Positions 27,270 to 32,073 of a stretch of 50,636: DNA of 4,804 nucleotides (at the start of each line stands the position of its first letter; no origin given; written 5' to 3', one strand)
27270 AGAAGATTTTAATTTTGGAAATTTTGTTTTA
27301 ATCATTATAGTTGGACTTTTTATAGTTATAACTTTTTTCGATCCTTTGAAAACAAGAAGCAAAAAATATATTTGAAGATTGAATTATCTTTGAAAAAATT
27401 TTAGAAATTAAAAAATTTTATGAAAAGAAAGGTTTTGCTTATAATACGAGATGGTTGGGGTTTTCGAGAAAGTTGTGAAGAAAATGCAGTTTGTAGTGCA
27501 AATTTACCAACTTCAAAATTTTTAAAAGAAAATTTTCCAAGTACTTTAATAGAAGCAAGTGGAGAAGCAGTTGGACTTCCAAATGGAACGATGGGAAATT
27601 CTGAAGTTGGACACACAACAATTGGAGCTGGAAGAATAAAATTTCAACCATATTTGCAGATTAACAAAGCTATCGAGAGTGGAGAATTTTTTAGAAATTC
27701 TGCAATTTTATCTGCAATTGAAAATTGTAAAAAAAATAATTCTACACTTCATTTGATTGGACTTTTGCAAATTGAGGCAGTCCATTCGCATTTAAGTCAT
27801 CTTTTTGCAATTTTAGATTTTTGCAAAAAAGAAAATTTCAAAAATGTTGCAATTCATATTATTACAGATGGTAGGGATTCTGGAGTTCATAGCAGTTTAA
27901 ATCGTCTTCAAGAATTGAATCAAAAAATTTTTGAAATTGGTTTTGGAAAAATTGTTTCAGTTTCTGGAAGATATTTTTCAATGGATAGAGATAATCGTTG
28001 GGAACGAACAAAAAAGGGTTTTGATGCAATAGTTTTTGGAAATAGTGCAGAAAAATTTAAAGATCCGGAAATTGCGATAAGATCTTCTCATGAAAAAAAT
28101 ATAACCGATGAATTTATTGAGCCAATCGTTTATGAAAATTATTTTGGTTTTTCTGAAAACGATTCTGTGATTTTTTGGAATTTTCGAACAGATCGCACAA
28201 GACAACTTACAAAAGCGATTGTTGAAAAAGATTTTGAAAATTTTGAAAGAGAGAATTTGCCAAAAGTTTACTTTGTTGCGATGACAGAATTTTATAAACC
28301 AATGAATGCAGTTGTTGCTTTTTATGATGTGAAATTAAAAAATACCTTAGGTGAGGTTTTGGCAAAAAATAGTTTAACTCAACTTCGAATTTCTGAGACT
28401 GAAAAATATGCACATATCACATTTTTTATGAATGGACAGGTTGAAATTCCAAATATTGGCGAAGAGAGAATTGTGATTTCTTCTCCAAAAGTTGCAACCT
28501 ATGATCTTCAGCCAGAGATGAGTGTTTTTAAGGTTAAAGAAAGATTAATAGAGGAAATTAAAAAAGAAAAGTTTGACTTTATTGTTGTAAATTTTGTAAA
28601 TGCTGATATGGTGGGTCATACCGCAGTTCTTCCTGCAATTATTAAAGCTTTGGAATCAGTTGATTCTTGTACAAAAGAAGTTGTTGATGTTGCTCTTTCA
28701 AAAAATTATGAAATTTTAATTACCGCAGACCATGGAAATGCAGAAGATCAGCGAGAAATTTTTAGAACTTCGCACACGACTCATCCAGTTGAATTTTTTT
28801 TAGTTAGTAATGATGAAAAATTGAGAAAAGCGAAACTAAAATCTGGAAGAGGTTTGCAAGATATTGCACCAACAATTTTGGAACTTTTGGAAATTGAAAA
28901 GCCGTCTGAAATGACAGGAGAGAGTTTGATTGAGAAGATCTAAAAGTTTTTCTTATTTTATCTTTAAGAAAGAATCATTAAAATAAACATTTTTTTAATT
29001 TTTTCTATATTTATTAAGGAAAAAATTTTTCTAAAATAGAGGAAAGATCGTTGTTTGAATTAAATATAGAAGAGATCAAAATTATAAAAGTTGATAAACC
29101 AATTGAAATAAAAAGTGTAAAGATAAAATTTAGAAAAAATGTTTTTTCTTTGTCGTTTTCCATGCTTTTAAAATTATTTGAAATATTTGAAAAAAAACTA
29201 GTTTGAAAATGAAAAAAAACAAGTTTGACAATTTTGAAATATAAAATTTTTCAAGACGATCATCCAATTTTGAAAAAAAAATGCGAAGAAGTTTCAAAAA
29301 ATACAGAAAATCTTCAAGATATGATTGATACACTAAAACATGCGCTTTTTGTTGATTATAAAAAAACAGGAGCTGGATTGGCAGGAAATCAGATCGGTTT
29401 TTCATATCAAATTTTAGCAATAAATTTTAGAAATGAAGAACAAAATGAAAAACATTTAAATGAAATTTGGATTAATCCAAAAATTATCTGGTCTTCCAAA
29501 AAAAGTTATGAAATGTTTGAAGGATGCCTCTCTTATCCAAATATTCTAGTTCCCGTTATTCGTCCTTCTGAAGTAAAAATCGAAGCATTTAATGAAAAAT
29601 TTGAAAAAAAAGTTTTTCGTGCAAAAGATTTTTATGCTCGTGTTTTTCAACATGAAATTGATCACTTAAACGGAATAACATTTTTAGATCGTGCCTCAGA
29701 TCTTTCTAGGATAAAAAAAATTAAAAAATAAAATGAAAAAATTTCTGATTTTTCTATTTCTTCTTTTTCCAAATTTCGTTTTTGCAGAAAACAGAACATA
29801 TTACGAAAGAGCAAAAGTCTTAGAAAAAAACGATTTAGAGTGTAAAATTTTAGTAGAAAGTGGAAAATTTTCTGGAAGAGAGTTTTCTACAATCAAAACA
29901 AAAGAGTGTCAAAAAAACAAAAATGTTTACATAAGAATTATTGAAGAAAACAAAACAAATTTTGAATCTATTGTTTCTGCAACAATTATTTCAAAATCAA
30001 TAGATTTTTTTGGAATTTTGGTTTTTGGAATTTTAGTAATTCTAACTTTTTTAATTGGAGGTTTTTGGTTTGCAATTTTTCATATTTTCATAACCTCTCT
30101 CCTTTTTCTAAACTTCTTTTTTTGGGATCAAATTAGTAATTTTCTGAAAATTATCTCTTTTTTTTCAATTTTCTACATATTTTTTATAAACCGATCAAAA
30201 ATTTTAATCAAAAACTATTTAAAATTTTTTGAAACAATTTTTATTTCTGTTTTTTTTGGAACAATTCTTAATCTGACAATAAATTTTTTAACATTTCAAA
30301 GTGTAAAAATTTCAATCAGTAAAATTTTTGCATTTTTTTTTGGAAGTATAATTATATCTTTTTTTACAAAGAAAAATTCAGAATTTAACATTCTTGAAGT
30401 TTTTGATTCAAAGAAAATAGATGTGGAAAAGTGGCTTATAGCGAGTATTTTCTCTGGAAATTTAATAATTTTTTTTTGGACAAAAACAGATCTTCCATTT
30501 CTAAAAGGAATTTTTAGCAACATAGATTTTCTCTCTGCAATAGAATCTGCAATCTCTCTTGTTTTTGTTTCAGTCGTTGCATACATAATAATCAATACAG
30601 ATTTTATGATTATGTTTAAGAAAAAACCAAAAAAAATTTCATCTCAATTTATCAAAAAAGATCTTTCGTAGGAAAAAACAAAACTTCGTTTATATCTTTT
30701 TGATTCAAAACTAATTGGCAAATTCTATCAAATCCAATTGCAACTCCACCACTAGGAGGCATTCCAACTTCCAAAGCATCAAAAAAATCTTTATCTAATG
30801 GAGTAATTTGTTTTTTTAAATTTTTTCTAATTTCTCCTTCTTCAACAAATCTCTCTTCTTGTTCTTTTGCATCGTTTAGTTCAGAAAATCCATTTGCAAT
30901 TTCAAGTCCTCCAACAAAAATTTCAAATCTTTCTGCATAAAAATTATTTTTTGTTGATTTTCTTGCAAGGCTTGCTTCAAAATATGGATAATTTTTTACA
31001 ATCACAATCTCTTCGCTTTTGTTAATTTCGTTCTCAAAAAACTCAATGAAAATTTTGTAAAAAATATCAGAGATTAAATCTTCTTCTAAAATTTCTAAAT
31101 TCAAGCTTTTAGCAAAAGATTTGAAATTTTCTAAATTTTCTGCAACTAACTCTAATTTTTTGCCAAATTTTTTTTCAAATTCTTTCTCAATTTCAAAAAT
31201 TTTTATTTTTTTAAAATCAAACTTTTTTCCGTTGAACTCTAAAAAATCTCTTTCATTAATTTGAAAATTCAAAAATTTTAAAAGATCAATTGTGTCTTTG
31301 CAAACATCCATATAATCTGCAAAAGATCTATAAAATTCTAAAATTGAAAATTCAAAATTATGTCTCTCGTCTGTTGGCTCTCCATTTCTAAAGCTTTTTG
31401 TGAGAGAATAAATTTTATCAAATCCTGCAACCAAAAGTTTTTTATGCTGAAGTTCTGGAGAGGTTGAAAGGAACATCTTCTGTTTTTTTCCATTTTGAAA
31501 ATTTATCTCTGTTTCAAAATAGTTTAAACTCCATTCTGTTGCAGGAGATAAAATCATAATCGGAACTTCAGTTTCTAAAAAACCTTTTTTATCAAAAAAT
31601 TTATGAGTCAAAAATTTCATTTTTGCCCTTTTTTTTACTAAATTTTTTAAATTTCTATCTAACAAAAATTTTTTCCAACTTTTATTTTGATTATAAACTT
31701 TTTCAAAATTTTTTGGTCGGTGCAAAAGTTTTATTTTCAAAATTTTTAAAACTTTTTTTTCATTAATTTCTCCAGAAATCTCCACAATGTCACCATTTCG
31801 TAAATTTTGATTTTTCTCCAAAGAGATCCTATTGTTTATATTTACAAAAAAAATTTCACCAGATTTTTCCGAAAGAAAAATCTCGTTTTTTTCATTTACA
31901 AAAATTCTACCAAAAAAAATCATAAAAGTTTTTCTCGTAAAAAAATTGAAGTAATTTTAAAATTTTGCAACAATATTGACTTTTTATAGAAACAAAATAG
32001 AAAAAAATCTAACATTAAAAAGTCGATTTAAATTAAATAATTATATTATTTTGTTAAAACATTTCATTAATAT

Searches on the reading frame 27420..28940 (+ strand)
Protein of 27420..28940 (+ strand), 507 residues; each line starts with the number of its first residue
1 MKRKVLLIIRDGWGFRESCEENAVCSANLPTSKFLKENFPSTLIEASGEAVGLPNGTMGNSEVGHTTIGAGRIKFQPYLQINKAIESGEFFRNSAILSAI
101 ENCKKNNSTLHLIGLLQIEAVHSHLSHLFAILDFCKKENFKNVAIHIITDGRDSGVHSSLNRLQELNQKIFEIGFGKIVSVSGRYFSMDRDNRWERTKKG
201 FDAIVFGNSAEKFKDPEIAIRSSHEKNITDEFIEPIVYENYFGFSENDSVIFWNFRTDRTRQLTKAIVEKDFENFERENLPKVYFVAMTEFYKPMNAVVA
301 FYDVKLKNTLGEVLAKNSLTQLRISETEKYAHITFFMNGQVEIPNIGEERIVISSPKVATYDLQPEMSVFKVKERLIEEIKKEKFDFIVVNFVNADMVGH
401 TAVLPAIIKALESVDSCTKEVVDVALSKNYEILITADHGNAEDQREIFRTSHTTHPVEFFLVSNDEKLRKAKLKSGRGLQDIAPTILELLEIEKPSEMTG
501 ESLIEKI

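Call 41: search_protein_families(library=pfam, proteins=[window:27420-28940:+], max_evalue=0.001)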
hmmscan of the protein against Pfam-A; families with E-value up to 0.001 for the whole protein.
window:27420-28940:+ (507 aa): 4 families
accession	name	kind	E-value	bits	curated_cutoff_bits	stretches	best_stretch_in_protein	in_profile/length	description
PF06415.18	iPGM_N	-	2.9e-72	243.1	27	1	81-292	1-216/217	BPG-independent PGAM N-terminus (iPGM_N)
PF01676.23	Metalloenzyme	-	3.4e-71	240.2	24.3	1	4-494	2-252/252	Metalloenzyme superfamily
PF01663.27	Phosphodiest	-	2.3e-05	24.6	23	1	329-443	102-224/342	Type I phosphodiesterase / nucleotide pyrophosphatase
PF00884.28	Sulfatase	-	0.00012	21.9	25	1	402-491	201-300/301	Sulfatase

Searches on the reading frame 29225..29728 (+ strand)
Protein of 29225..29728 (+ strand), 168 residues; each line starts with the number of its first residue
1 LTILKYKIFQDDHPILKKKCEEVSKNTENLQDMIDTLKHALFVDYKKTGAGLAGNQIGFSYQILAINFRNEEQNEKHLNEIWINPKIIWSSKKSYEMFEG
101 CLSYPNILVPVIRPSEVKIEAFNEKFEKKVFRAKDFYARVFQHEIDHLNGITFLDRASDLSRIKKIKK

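Call 41: search_protein_families(library=pfam, proteins=[window:29225-29728:+], max_evalue=0.001)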
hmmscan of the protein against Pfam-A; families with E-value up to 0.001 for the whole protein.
window:29225-29728:+ (168 aa): 1 family
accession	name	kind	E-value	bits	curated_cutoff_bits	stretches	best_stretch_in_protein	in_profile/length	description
PF01327.26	Pep_deformylase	-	3e-45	154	22.8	1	6-161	2-154/156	Polypeptide deformylase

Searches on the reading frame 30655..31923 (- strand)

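Call 41: search_protein_families(library=pfam, proteins=[window:30655-31923:-], max_evalue=0.001)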
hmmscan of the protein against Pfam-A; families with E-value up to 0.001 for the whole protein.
window:30655-31923:- (423 aa): 1 family
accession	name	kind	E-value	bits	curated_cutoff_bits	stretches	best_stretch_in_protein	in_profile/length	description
PF00152.25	tRNA-synt_2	-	6.8e-50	170.3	25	1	88-420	14-307/308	tRNA synthetases class II (D, K and N)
